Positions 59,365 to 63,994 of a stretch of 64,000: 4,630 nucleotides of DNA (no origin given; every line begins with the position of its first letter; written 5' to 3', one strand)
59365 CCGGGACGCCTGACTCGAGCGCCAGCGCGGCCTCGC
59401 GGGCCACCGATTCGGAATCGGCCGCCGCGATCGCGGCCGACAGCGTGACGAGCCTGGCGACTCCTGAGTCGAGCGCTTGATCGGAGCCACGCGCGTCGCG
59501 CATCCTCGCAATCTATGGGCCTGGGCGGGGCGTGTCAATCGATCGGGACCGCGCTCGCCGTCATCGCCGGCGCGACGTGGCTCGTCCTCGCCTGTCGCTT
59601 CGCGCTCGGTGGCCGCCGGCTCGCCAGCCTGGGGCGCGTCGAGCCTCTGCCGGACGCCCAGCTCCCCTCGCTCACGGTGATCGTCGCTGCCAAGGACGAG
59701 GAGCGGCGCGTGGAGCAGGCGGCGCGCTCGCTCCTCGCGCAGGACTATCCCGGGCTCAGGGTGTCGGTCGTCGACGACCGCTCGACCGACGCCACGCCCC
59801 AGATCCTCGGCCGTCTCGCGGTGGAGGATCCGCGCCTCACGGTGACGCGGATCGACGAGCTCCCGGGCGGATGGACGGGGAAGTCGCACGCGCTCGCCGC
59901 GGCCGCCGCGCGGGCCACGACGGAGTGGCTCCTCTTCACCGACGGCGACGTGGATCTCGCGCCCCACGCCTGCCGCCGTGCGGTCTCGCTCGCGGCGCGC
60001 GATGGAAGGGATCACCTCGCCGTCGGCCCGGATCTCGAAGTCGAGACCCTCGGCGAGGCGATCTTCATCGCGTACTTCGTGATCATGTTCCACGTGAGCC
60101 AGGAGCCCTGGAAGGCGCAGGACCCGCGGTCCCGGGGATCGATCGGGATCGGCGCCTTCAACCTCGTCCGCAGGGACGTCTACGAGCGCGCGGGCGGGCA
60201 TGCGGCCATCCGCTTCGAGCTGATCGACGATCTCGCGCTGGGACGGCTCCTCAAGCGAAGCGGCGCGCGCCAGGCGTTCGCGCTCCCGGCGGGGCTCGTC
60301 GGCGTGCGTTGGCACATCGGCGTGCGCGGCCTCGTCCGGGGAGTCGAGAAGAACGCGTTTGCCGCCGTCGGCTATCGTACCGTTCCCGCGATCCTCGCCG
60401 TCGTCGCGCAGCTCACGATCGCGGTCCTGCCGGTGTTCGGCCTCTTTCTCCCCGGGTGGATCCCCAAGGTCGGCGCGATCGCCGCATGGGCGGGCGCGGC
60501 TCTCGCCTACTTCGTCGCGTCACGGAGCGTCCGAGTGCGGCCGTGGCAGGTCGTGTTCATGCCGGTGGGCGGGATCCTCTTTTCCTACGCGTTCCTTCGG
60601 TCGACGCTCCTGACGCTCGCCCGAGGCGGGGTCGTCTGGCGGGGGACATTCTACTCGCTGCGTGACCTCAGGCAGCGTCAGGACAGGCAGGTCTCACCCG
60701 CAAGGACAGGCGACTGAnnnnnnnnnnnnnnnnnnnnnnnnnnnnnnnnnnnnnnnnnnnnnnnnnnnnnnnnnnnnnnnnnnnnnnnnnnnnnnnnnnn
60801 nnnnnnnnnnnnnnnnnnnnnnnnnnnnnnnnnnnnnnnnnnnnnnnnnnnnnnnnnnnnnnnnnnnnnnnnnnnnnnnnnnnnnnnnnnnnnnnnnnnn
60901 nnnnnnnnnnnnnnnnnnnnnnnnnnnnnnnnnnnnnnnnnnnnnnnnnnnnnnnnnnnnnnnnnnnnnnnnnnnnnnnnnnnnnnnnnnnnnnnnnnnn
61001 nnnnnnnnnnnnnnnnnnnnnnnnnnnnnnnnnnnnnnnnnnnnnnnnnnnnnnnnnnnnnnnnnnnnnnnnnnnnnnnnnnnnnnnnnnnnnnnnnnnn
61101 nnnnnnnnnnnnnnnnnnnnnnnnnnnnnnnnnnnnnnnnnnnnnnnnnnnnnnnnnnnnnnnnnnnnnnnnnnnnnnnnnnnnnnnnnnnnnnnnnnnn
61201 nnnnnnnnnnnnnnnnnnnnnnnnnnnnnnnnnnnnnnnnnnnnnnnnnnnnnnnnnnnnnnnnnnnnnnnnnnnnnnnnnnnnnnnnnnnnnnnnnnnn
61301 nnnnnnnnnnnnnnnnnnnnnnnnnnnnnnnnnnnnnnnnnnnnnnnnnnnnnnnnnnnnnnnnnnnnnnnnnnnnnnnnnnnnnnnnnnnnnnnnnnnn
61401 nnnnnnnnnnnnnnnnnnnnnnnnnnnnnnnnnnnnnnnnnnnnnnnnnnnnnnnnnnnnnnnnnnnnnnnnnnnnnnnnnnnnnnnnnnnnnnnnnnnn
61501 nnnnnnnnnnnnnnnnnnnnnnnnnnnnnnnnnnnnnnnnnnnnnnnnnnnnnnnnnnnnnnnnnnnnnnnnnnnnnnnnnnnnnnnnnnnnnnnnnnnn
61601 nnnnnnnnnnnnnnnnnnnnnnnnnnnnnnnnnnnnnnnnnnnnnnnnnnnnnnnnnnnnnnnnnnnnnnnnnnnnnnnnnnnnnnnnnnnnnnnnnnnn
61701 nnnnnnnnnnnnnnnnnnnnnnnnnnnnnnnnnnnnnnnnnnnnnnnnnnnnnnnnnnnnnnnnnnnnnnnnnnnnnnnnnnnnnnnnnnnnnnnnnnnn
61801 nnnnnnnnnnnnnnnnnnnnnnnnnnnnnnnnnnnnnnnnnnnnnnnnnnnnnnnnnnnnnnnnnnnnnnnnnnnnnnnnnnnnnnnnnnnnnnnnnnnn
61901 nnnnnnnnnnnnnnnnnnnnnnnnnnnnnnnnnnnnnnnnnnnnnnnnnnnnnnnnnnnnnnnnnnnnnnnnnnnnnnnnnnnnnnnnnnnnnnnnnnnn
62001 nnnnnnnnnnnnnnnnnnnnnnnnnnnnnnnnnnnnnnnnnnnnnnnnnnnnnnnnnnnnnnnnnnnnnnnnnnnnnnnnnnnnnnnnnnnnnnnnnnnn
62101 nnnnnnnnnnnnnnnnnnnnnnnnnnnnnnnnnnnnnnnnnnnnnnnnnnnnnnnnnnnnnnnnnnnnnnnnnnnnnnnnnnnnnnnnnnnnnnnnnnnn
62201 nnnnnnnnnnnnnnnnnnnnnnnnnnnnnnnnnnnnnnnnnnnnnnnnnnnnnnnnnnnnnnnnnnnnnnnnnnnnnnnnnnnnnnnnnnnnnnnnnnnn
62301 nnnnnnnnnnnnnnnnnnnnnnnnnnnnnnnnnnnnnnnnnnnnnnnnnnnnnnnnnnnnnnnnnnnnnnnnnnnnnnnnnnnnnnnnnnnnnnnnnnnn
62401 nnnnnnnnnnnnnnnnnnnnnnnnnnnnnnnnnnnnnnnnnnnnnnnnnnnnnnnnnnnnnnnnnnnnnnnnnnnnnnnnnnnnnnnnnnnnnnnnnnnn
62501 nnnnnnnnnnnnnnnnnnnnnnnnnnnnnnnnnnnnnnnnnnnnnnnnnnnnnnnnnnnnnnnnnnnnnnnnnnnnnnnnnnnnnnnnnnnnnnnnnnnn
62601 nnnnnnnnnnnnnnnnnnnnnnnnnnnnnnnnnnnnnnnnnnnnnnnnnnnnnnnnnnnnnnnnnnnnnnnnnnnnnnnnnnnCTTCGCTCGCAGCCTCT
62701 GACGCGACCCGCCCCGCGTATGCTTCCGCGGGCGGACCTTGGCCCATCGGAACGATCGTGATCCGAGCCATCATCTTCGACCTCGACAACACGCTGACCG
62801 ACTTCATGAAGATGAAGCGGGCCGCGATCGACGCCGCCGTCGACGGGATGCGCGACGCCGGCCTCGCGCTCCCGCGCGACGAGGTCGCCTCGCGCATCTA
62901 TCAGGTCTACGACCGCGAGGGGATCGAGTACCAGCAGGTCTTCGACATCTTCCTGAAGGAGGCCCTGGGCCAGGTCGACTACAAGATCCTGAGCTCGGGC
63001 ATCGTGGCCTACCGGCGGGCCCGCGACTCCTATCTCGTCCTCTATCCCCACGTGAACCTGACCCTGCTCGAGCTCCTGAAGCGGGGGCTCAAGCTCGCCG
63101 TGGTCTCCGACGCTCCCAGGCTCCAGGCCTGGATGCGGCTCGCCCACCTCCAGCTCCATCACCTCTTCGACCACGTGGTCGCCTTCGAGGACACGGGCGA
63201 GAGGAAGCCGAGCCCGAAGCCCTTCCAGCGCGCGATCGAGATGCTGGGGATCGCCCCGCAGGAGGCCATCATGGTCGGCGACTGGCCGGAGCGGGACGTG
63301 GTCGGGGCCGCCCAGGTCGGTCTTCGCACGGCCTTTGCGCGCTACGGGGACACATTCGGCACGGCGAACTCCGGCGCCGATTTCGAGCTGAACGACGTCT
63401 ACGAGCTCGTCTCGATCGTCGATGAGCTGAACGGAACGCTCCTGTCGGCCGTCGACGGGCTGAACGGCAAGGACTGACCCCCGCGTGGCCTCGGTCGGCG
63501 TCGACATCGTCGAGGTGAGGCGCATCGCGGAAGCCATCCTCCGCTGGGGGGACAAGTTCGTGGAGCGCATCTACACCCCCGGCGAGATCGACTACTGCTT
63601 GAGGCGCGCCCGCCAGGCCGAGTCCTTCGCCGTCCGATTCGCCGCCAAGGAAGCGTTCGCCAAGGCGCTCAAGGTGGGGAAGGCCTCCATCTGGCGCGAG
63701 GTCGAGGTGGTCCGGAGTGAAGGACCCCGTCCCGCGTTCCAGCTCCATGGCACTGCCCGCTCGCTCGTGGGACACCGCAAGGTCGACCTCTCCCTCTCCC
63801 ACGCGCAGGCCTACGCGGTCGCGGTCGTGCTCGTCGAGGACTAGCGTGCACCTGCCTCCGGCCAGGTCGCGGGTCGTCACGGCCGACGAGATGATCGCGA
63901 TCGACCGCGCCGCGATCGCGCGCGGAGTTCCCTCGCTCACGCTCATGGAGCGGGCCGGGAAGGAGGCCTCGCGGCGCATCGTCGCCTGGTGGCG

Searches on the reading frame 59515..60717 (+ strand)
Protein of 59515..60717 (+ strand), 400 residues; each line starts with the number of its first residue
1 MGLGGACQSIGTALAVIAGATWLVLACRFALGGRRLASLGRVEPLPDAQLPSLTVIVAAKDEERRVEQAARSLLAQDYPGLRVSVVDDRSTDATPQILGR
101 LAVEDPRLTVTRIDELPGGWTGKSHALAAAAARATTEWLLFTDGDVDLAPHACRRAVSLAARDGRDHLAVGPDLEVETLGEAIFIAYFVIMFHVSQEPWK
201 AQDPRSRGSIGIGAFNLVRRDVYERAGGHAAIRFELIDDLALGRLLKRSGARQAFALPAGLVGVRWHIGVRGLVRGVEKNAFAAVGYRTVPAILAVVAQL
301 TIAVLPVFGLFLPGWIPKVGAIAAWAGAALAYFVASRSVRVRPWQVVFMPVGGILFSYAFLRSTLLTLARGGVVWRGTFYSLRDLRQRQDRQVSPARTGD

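Call 5: search_protein_families(library=pfam, proteins=[window:59515-60717:+], max_evalue=0.01)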
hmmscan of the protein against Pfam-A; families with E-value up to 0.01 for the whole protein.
window:59515-60717:+ (400 aa): 4 families
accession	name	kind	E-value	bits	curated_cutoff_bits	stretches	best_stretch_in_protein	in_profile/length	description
PF00535.33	Glycos_transf_2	-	5.1e-19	69.3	23.3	1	54-173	1-116/168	Glycosyl transferase family 2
PF13641.12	Glyco_tranf_2_3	-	2.8e-17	63.9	27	1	51-257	1-205/230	Glycosyltransferase like family 2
PF13506.12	Glyco_transf_21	-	2.5e-08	34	21.7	1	115-256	10-147/174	Glycosyl transferase family 21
PF13704.12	Glyco_tranf_2_4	-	0.0038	18.1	27.5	1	82-145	21-81/98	Glycosyl transferase family 2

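Call 6: search_protein_families(library=ncbifam, proteins=[window:59515-60717:+], max_evalue=0.01)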
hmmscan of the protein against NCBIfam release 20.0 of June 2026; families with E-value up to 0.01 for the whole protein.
window:59515-60717:+ (400 aa): 14 families
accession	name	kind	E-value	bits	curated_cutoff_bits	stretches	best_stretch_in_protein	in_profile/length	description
TIGR03469.1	HpnB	hypoth_equivalog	3.5e-50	171.1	379.25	1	13-381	3-385/386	hopene-associated glycosyltransferase HpnB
NF045692.1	OglycostaseCruG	equivalog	1.1e-24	87.2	600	1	16-271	7-263/386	2'-O-glycosyltransferase CruG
TIGR03937.1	PgaC_IcaA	equivalog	2e-14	53.4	422.3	1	19-154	13-144/407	poly-beta-1,6-N-acetyl-D-glucosamine synthase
TIGR03472.1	HpnI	equivalog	5.8e-12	45.1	310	1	12-157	8-148/373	bacteriohopanetetrol glucosamine biosynthesis glycosyltransferase HpnI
TIGR04283.1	glyco_like_mftF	equivalog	2.6e-09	37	182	1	53-250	1-173/221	TIGR04283 family arsenosugar biosynthesis glycosyltransferase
TIGR03965.1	mycofact_glyco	equivalog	4.4e-09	35.7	280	1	35-157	56-176/467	mycofactocin biosynthesis glycosyltransferase MftF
NF041875.1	EPS_EpsD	equivalog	1.7e-08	34.3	370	1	53-257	1-200/325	exopolysaccharide biosynthesis glycosyltransferase EpsD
NF047683.1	TeichurnBiosyTuaG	equivalog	2.8e-08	33.7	400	1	50-148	5-99/252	teichuronic acid biosynthesis protein TuaG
NF053846.1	glyco_with_XrtP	equivalog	5.2e-08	32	520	1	54-139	44-126/440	XrtP-associated glycosyltransferase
NF050050.1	ProtGlycPglI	equivalog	7.5e-08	32.1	500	1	51-159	2-107/306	GalNAc(5)-diNAcBac-PP-undecaprenol beta-1,3-glucosyltransferase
NF007482.0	PRK10073.1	equivalog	3.4e-07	29.6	423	1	50-166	5-116/334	glycosyltransferase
TIGR04242.1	nodulat_NodC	equivalog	2.3e-06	26.8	550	1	46-156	43-152/395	chitooligosaccharide synthase NodC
TIGR03111.1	glyc2_xrt_Gpos1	hypoth_equivalog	1.1e-05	24.4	363.95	1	48-158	46-154/439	TIGR03111 family XrtG-associated glycosyltransferase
NF038299.1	EPS_HpsN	equivalog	4.1e-05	22.7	425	1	51-151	1-97/317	hormogonium polysaccharide biosynthesis glycosyltransferase HpsN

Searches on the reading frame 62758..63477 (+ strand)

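Call 63: search_protein_families(library=pfam, proteins=[window:62758-63477:+], max_evalue=0.0001)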
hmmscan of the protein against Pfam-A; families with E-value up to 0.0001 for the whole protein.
window:62758-63477:+ (239 aa): 4 families
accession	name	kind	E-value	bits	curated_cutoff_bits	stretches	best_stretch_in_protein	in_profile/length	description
PF00702.32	Hydrolase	-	1.3e-28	101.1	26.4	1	2-188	1-191/191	haloacid dehalogenase-like hydrolase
PF13419.12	HAD_2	-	9.7e-27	94.7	23.8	1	5-193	1-177/178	Haloacid dehalogenase-like hydrolase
PF13242.12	Hydrolase_like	-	7.1e-11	42.3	22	1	149-200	3-54/75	HAD-hyrolase-like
PF12710.13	HAD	-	1e-07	33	27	1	5-156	1-150/189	haloacid dehalogenase-like hydrolase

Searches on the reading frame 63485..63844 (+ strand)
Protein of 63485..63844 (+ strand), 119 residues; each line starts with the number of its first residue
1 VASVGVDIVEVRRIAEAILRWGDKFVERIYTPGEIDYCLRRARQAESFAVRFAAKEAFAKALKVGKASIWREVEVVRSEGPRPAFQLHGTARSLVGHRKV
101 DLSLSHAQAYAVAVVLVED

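Call 63: search_protein_families(library=pfam, proteins=[window:63485-63844:+], max_evalue=0.0001)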
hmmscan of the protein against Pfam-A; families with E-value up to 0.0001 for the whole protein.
window:63485-63844:+ (119 aa): 1 family
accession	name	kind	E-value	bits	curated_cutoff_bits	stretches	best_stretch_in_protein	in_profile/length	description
PF01648.25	ACPS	-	7e-18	65.1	25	1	3-114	1-110/111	4'-phosphopantetheinyl transferase superfamily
